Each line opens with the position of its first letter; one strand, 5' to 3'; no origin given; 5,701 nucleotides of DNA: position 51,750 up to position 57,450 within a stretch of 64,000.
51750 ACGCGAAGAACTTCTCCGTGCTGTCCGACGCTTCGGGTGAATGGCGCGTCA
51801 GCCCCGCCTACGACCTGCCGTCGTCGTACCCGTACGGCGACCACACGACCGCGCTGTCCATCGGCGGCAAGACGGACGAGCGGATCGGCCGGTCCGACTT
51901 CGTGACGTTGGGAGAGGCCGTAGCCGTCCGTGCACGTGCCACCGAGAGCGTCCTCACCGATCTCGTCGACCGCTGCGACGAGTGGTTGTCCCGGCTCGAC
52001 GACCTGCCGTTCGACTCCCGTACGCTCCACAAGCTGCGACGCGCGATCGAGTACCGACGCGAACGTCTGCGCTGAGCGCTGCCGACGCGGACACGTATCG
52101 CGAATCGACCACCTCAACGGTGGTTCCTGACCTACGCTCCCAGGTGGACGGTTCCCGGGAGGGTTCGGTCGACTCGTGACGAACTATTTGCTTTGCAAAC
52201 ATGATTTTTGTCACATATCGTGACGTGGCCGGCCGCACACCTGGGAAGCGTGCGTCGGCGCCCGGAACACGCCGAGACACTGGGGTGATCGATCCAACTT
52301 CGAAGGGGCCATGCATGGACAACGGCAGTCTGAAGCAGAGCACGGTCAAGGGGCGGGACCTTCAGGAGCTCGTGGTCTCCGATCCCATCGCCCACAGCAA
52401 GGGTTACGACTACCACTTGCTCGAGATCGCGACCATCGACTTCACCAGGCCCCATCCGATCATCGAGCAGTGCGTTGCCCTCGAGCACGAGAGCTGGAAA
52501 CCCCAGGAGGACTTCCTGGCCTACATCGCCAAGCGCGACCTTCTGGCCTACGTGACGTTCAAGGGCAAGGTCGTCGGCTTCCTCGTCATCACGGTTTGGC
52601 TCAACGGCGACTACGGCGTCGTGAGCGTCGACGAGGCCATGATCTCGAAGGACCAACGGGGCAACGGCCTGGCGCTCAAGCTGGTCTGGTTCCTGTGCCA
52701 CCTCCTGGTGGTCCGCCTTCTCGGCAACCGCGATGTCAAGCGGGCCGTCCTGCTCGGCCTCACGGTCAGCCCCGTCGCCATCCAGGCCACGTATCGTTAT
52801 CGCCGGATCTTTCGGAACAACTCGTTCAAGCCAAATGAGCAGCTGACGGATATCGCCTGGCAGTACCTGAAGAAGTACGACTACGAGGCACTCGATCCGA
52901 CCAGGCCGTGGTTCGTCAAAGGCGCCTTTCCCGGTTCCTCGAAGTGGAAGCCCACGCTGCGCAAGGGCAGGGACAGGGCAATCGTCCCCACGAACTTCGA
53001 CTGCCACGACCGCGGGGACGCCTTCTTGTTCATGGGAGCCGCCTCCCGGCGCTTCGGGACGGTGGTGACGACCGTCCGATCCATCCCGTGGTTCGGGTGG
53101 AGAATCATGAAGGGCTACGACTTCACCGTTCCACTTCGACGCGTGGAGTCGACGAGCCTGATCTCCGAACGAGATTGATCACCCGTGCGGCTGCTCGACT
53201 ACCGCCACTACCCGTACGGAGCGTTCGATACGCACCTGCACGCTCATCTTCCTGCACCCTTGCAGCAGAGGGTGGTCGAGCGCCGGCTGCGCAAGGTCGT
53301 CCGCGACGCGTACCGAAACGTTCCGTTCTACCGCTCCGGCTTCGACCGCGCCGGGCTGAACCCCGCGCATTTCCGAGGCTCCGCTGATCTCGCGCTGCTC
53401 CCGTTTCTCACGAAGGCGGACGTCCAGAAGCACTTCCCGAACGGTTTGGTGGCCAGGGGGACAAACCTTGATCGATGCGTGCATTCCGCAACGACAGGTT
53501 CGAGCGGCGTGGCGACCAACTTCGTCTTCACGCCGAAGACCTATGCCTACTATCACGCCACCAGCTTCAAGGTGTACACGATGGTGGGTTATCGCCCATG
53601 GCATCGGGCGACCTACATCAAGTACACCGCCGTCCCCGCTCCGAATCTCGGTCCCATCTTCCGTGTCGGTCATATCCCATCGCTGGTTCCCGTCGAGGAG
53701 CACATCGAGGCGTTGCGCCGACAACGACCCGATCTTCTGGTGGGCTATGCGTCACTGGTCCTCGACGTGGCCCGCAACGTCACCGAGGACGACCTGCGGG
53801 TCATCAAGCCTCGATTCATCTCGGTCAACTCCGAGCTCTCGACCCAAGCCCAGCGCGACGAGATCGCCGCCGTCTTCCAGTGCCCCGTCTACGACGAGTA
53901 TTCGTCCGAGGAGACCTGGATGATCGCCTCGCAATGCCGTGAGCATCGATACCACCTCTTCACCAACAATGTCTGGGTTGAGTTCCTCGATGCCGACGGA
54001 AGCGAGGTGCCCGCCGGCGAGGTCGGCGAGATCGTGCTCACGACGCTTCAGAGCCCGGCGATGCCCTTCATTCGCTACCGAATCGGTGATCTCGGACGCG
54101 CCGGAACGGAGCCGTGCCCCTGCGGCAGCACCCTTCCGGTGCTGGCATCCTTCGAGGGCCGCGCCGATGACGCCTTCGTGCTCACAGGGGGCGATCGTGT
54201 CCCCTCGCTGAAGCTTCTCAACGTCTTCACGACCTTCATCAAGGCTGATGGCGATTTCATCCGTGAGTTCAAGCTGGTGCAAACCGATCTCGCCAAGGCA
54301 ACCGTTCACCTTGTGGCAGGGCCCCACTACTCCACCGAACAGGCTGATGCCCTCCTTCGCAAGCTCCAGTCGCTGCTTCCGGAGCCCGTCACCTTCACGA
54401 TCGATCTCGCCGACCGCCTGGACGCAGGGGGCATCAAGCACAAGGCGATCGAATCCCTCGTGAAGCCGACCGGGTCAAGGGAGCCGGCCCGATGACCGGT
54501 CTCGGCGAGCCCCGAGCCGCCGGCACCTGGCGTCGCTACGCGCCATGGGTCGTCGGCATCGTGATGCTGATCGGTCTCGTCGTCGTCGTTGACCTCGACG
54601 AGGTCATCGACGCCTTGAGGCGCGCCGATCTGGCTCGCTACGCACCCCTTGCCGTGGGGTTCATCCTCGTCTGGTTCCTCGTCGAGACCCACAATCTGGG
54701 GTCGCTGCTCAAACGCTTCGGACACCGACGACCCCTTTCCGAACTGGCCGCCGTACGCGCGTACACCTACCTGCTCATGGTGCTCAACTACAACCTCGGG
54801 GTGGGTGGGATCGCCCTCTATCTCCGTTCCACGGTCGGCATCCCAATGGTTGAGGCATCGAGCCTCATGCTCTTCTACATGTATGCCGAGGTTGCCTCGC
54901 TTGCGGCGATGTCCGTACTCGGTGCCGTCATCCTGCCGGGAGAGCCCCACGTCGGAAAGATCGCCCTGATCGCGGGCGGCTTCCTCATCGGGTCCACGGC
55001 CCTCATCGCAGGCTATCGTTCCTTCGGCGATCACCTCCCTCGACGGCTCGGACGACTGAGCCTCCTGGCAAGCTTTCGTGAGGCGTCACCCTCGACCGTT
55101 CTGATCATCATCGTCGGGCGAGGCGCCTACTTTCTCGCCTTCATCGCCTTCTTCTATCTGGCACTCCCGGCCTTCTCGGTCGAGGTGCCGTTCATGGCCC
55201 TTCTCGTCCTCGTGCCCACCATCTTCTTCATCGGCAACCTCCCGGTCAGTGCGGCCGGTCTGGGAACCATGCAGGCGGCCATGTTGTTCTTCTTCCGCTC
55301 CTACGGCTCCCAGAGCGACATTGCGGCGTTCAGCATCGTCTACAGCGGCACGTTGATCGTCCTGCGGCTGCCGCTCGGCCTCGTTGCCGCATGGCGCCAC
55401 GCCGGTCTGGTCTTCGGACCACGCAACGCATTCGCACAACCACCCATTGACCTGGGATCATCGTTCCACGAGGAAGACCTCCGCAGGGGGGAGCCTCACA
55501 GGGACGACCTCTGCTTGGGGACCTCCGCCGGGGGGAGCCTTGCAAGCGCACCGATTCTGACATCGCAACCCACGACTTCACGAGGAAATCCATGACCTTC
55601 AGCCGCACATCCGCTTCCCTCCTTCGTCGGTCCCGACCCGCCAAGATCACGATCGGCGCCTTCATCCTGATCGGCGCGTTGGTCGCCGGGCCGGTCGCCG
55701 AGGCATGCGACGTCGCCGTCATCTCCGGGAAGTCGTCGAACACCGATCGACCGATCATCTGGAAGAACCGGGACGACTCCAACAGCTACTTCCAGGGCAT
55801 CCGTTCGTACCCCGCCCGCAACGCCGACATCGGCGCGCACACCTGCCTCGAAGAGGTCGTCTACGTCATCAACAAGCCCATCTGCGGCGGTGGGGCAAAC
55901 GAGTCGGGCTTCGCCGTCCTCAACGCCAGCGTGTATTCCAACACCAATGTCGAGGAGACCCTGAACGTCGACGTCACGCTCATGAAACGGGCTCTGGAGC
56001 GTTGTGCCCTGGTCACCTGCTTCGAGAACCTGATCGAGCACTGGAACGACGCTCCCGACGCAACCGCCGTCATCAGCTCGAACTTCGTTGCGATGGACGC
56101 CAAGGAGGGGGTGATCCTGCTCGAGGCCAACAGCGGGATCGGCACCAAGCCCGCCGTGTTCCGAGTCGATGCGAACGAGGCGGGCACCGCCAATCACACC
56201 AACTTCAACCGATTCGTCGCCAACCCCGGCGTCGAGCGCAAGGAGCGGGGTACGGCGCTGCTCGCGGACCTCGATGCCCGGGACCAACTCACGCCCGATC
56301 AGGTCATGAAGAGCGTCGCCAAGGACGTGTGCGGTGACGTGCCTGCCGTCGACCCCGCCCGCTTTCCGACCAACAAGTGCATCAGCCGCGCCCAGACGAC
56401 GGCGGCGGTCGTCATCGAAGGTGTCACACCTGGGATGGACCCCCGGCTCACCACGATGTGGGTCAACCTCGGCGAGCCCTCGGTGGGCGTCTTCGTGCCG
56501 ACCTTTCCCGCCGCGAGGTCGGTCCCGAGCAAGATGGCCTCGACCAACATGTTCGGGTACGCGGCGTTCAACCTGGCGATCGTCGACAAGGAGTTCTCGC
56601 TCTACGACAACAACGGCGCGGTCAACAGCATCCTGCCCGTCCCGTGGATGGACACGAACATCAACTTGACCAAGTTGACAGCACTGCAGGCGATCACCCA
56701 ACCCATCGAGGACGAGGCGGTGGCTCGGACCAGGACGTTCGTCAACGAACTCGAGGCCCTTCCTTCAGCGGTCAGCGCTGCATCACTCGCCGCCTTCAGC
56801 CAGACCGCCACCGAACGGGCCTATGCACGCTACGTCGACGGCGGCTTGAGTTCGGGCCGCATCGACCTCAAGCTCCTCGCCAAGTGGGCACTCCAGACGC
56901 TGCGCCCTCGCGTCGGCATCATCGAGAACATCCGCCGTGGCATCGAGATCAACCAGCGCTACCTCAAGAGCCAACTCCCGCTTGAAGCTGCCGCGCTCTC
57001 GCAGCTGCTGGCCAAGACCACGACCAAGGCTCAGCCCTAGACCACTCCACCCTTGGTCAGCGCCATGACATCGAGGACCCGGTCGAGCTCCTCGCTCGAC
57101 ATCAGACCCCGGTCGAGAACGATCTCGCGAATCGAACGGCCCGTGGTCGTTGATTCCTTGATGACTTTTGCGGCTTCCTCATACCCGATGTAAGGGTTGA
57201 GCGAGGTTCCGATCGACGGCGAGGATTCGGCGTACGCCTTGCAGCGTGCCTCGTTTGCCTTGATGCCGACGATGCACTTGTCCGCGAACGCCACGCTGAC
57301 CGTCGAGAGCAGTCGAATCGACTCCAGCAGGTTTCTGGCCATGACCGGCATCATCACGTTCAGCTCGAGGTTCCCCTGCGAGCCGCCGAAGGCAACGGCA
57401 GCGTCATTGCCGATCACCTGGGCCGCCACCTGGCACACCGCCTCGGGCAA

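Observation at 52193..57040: Translationally coupled four-gene operon: GNAT-like protein + PaaK/F390-synthetase-like adenylating enzyme + MprF-flippase-like membrane protein + secreted Cys-Ntn hydrolase (candidate undescribed envelope acylation write/erase system)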

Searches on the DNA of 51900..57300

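Call 55: search_rna_families(source=window, start=51900, end=57300, threshold=evalue, max_evalue=1)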
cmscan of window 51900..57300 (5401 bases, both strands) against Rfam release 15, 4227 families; matches with E-value up to 1: 0.
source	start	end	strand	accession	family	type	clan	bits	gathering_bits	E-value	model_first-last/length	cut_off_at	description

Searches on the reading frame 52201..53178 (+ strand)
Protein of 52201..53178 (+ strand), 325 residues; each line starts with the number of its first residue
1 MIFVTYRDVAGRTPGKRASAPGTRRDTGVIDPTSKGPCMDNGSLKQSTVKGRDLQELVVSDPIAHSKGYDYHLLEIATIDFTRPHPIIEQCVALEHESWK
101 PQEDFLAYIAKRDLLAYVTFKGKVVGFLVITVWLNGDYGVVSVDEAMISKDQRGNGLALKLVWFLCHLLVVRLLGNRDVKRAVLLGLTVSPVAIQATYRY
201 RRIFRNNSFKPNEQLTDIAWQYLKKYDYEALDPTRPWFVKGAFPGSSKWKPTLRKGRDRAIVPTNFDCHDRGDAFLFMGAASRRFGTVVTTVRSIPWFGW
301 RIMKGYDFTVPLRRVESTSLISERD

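Call 3: search_protein_families(library=pfam, proteins=[window:52201-53178:+], max_evalue=0.1)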
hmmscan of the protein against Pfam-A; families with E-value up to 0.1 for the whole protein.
window:52201-53178:+ (325 aa): 1 family
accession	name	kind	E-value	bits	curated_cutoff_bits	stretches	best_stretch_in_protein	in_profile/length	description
PF00583.31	Acetyltransf_1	-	0.00053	20.7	20.7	1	101-169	20-88/116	Acetyltransferase (GNAT) family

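Call 4: search_protein_families(library=ncbifam, proteins=[window:52201-53178:+], max_evalue=0.1)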
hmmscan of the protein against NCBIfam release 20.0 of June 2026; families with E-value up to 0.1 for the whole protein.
window:52201-53178:+ (325 aa): 0 families

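Call 20: find_homologous_proteins(query=window:52315-53178:+, max_evalue=0.001)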
Query window:52315-53178:+ (287 aa): 6 proteins with E <= 0.001 among 695 candidates.
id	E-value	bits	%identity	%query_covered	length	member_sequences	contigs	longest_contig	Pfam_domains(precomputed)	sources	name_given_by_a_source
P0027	4.5e-174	595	90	100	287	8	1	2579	-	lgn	-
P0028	1.1e-149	515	77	98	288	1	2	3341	-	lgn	-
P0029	5.5e-144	497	74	98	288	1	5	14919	-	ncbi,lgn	-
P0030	9.1e-142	489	73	93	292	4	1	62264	-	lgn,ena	-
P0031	5.1e-141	487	70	100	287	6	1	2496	-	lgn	-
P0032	2.8e-137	475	70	99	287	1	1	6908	-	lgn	-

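Call 27: find_homologous_proteins(query=A2, max_evalue=0.001)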
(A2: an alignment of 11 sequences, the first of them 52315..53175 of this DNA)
Query A2 (11 sequences) (287 aa, profile of the alignment): 11 proteins with E <= 0.001 among 3686 candidates.
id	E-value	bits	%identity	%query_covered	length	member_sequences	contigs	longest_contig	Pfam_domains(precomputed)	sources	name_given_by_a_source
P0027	2.8e-140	485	90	100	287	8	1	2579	-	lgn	-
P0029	3.1e-139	481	74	98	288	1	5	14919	-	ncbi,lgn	-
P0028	3.7e-138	478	77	98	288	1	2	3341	-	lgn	-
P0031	2.9e-137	475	70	100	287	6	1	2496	-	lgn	-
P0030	2.1e-136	472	73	93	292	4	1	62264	-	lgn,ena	-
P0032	2.0e-134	465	70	99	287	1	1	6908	-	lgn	-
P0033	1.3e-106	374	29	80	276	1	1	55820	-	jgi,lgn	jgi:GNAT superfamily N-acetyltransferase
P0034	2.3e-96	340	27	89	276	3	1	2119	-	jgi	jgi:GNAT superfamily N-acetyltransferase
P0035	1.1e-93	332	29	87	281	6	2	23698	-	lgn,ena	-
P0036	1.4e-92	328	30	80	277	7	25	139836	-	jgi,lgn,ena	jgi:GNAT superfamily N-acetyltransferase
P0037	1.5e-81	292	33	82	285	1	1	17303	-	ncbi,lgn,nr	ncbi:MAG: hypothetical protein SVN78_03165 [Deferribacterota bacterium]|nr:hypothetical protein [Def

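Call 43: predict_structure(alignment_id=A3)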
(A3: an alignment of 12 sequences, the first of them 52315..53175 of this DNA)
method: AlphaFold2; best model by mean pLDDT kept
length: 287 residues; sequences in the alignment: 12
mean_pLDDT: 76.1   pTM: 0.75
mean pLDDT of the five models: 76.1, 74.5, 73.6, 69.4, 66.4
residues with pLDDT >= 90: 39; 70-90: 185; 50-70: 31; < 50: 32
segments of 3 or more residues with pLDDT < 50: 1-21, 278-287
pLDDT, mean of each block of 10 residues (from residue 1): 27 33 76 87 85 85 75 89 91 88 87 84 80 79 87 79 80 89 91 92 75 52 79 86 81 80 74 54 29
secondary structure, 60 per line:
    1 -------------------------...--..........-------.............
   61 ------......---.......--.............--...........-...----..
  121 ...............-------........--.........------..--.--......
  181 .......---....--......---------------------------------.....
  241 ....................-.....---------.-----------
elements in order: E26-28 E31-37 H48-60 H67-72 E76-82 E85-97 E100-110 H119-135 E143-150 H153-161 H175-187 E191-194 E197-202 E236-244 H245-260 H262-266

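Call 47: fold_search(model_id=the predicted structure, library=pdb)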
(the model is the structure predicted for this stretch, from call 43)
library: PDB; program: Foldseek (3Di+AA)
matches with E <= 10: 988; with E <= 0.001: 311
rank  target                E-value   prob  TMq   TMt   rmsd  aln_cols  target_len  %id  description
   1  4ua3_A                3.4e-06  1.00  0.34  0.49   9.2       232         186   13  Crystal structure of selenomethionine labeled SpNatD (released 2015-01-28)
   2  8gxj_C                4.6e-06  1.00  0.38  0.54   7.7       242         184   11  Pseudomonas aeruginosa N-acetyltransferase domain-containing protein PA3270 (released 2022-10-12)
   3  5c88_A                5.2e-06  1.00  0.35  0.58   7.6       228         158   10  Crystal structure of Ard1 N-terminal acetyltransferase from Sulfolobus solfataricus in monoclinic form (released 2016-01-13)
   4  6ag4                  5.2e-06  1.00  0.34  0.57   7.9       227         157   11  Crystal structure of Ard1 N-terminal acetyltransferase H88A/E127A mutant from Sulfolobus solfataricus (released 2019-08-14)
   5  1yre_B                5.8e-06  1.00  0.39  0.54   7.3       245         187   11  Hypothetical protein PA3270 from Pseudomonas aeruginosa in complex with CoA (released 2005-02-15)
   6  6ao7                  8.8e-06  1.00  0.36  0.62   8.4       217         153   12  Crystal Structure of a GNAT family acetyltransferase from Elizabethkingia anophelis with acetyl-CoA bound (released 2017-08-30)
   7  8gxk_A                8.8e-06  1.00  0.36  0.51   7.7       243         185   11  Pseudomonas jinjuensis N-acetyltransferase (released 2022-10-12)
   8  8gxk_B                9.4e-06  1.00  0.36  0.51   8.7       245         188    9  Pseudomonas jinjuensis N-acetyltransferase (released 2022-10-12)
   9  4ua3_B                9.4e-06  1.00  0.33  0.46  10.0       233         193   14  Crystal structure of selenomethionine labeled SpNatD (released 2015-01-28)
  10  5isv_A                1.2e-05  1.00  0.37  0.64   6.5       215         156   14  Crystal structure of the ribosomal-protein-S18-alanine N-acetyltransferase from Escherichia coli (released 2016-04-13)
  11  4lx9                  1.3e-05  1.00  0.36  0.60   7.1       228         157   11  Archaeal amino-terminal acetyltransferase (NAT) bound to acetyl coenzyme A (released 2013-08-21)
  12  8gxj_B                1.3e-05  1.00  0.39  0.56   7.8       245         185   11  Pseudomonas aeruginosa N-acetyltransferase domain-containing protein PA3270 (released 2022-10-12)
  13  5hh1                  1.5e-05  1.00  0.37  0.52   9.4       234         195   13  Crystal structure of human Naa60 mutant - F34A in complex with CoA (released 2016-09-14)
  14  2i79_E                1.5e-05  1.00  0.33  0.51   7.8       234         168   11  The crystal structure of the acetyltransferase of GNAT family from Streptococcus pneumoniae (released 2006-10-10)
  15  5isv_B                1.6e-05  1.00  0.37  0.63   7.1       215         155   13  Crystal structure of the ribosomal-protein-S18-alanine N-acetyltransferase from Escherichia coli (released 2016-04-13)
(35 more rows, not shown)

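Call 62: search_protein_representatives(alignment_id=A3)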
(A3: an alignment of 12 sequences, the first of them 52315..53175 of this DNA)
Query: 12 sequences, 290 profile positions. Proteins with E-value up to 0.001 (for the whole library): 55; up to 1e-10: 46; up to 1e-30: 33. The best 55 are listed.
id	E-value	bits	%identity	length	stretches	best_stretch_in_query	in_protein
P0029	8.5e-142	487.8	-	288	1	1-289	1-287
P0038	2.3e-81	289.4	-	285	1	13-273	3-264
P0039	1.1e-55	205.1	-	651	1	18-272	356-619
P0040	1.3e-55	204.9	-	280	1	24-264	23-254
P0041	3.3e-55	203.6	-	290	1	21-269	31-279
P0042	8.2e-51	189.1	-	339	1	25-272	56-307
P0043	8.8e-51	189.0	-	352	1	28-268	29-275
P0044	1.2e-49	185.3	-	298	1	28-268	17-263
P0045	7.0e-49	182.8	-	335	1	28-244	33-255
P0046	3.6e-48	180.5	-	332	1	28-264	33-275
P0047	1.9e-47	178.1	-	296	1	28-267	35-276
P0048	2.3e-47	177.8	-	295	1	27-269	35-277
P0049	9.4e-47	175.8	-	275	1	28-247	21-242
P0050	1.2e-46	175.5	-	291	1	21-266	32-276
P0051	1.5e-44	168.6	-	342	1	25-247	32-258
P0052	1.6e-44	168.5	-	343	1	6-267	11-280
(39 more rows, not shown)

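Call 63: search_protein_families(library=pfam, proteins=[P0039, P0042, P0043, P0052, P0045], max_evalue=0.01)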
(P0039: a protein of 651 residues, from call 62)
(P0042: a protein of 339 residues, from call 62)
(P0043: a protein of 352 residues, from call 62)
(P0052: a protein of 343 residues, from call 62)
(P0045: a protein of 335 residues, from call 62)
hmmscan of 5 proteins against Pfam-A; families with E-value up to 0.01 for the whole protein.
P0039 (651 aa): 3 families
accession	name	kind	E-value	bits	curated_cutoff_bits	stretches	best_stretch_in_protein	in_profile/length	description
PF01041.23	DegT_DnrJ_EryC1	-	3.1e-40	139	19.8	1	13-188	25-202/360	DegT/DnrJ/EryC1/StrS aminotransferase family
PF00583.31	Acetyltransf_1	-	0.00038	21.1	20.7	1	390-479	4-92/116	Acetyltransferase (GNAT) family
PF00155.27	Aminotran_1_2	-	0.0043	16.7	19.7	1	17-140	47-192/361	Aminotransferase class I and II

P0042 (339 aa): 2 families
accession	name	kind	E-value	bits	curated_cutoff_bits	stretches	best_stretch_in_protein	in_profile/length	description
PF00583.31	Acetyltransf_1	-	6.3e-05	23.7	20.7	1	83-156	8-80/116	Acetyltransferase (GNAT) family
PF13508.13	Acetyltransf_7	-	0.0077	17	27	0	111-156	5-49/84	Acetyltransferase (GNAT) domain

P0043 (352 aa): 2 families
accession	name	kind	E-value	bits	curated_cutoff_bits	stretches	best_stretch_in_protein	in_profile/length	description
PF19554.4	DUF6077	-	0.0046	16.2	27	1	91-139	229-279/354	Family of unknown function (DUF6077)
PF00583.31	Acetyltransf_1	-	0.0056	17.4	20.7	1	58-135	13-88/116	Acetyltransferase (GNAT) family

P0052 (343 aa): 0 families

P0045 (335 aa): 1 family
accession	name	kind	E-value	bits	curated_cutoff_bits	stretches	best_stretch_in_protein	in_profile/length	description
PF00583.31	Acetyltransf_1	-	0.00099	19.8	20.7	1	67-141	16-90/116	Acetyltransferase (GNAT) family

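Call 76: find_encoding_contigs(protein=P0036, flank=8000, max_places=2)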
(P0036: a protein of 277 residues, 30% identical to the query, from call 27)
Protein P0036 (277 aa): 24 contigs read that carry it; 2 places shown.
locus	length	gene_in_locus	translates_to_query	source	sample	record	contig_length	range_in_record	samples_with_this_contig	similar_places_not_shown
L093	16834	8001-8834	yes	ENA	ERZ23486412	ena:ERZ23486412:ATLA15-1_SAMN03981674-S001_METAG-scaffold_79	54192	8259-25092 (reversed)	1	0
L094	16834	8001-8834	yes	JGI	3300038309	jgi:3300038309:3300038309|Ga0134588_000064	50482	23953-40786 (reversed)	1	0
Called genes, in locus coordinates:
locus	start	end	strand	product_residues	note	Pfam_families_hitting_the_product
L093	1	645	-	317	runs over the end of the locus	PF00753:Lactamase_B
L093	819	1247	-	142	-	PF00383:dCMP_cyt_deam_1, PF14437:MafB19-deam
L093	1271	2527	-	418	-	PF00464:SHMT, PF00155:Aminotran_1_2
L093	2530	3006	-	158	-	PF02502:LacAB_rpiB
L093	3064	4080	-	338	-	PF07719:TPR_2 (faint), PF13181:TPR_8 (faint)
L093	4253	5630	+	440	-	PF27533:CapK_C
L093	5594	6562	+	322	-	PF03706:LPG_synthase_TM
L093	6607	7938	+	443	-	-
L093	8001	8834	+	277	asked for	-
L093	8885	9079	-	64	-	PF01649:Ribosomal_S20p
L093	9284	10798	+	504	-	PF00209:SNF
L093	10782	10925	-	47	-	-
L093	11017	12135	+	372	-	PF11199:DUF2891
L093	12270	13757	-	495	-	-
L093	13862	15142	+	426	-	PF00082:Peptidase_S8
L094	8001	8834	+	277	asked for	-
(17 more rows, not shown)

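Call 77: find_encoding_contigs(protein=P0035, flank=8000, max_places=1)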
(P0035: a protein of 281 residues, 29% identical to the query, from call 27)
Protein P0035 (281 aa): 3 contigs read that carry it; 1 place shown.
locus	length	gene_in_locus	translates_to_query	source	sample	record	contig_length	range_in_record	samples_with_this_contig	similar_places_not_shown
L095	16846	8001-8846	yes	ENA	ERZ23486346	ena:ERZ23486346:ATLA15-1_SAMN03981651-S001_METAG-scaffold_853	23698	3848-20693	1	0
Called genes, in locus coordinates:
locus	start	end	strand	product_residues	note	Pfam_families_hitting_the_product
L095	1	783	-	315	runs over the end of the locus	PF00753:Lactamase_B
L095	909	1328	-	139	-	PF00383:dCMP_cyt_deam_1, PF14437:MafB19-deam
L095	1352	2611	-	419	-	PF00464:SHMT, PF00155:Aminotran_1_2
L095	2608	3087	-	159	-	PF02502:LacAB_rpiB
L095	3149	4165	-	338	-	PF07719:TPR_2 (faint)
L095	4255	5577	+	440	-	PF27533:CapK_C (weak)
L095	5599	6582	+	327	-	PF03706:LPG_synthase_TM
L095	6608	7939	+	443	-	-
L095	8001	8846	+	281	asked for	-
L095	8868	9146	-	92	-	PF01649:Ribosomal_S20p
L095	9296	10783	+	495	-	PF00209:SNF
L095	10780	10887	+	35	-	-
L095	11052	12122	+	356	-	PF11199:DUF2891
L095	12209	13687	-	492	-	-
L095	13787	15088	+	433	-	PF00082:Peptidase_S8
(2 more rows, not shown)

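Call 85: search_protein_families(library=padloc, proteins=[window:52315-53178:+], max_evalue=0.01)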
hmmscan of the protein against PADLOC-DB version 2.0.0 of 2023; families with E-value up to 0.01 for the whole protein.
window:52315-53178:+ (287 aa): 0 families
